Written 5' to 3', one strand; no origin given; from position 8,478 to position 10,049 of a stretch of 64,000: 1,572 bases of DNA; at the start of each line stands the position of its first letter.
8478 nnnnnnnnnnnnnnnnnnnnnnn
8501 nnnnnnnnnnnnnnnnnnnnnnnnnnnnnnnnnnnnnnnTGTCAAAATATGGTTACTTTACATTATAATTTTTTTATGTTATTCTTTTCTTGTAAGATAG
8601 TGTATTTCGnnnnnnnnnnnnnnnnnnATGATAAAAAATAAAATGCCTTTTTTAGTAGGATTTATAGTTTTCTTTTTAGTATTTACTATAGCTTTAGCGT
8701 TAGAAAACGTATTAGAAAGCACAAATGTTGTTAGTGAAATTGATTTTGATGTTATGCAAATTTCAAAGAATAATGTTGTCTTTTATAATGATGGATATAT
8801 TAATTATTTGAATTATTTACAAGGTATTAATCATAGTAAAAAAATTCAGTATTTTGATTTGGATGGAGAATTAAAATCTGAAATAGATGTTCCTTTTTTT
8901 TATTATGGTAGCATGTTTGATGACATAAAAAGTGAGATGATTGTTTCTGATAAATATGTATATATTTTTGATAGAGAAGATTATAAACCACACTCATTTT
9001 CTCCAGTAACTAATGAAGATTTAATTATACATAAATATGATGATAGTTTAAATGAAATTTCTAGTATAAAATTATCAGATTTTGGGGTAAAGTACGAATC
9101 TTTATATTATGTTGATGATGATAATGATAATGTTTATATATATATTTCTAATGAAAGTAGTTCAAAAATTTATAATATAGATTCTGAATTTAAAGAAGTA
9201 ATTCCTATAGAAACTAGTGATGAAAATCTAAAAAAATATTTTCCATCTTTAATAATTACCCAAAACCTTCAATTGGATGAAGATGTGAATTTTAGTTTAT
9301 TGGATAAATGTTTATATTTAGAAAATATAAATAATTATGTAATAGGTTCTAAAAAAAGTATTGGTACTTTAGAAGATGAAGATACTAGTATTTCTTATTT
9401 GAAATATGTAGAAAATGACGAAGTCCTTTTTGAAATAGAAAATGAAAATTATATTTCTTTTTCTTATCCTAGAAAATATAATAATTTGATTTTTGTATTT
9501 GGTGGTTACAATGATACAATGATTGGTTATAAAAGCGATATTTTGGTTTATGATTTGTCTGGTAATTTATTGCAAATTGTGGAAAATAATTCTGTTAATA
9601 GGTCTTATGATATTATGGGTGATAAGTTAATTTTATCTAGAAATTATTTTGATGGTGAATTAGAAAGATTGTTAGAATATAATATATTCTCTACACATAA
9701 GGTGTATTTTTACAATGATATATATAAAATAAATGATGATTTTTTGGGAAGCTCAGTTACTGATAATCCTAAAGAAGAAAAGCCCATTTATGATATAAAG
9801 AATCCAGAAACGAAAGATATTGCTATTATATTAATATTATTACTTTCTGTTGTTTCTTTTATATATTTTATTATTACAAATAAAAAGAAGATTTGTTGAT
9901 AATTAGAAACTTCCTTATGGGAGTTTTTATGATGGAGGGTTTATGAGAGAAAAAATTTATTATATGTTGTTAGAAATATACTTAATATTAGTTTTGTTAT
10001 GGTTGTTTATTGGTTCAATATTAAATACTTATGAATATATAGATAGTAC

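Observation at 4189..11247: Tandem cassettes pairing Tyr-rich sorted surface proteins with Wzy_C (O-antigen-ligase/O-OTase-like) membrane proteins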

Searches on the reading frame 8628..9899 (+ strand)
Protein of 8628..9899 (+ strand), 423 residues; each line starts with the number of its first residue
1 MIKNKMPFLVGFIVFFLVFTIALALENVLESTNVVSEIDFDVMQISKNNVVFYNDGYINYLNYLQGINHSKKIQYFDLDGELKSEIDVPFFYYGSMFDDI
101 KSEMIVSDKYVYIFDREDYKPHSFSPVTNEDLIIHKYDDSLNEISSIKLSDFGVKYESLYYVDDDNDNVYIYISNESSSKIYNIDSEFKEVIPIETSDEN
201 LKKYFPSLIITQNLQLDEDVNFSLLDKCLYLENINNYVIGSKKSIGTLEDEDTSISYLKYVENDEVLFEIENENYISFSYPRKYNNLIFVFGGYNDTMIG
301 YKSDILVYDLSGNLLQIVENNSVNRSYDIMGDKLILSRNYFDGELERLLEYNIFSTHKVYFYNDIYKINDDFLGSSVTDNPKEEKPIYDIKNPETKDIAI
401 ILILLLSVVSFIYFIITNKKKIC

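Call 3: search_protein_families(library=pfam, proteins=[window:8628-9899:+], max_evalue=0.01)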
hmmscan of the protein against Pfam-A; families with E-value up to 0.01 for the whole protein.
window:8628-9899:+ (423 aa): 2 families
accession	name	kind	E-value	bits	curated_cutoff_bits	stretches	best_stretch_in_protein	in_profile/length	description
PF13418.12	Kelch_4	-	0.0052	17.1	21.6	1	285-313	12-39/49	Galactose oxidase, central domain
PF07646.21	Kelch_2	-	0.0099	16.3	21.3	0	285-313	11-39/48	Kelch motif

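Call 9: search_protein_families(library=ncbifam, proteins=[window:8628-9899:+], max_evalue=0.1)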
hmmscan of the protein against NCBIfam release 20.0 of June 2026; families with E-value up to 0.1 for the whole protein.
window:8628-9899:+ (423 aa): 2 families
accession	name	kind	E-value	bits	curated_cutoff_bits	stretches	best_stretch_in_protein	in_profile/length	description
NF047494.1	Lepto_SBBP_lipo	equivalog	0.00032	19.5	400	1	107-177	80-150/466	SBBP repeat beta-propeller lipoprotein, LipL53 family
NF004564.0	PRK05901.2-2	equivalog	0.0055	15.4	617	1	162-244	206-289/500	RNA polymerase sigma factor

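Call 44: find_homologous_proteins(query=A2, max_evalue=0.001)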
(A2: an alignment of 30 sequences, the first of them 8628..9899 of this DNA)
Query A2 (30 sequences) (423 aa, profile of the alignment): 3 proteins with E <= 0.001 among 8000 candidates.
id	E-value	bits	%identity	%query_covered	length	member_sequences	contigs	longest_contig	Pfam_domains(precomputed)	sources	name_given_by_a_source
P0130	2.9e-76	275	100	100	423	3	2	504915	-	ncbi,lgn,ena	-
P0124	1.3e-73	267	26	46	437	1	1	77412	-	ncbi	-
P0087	8.1e-61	225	49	98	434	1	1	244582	-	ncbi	-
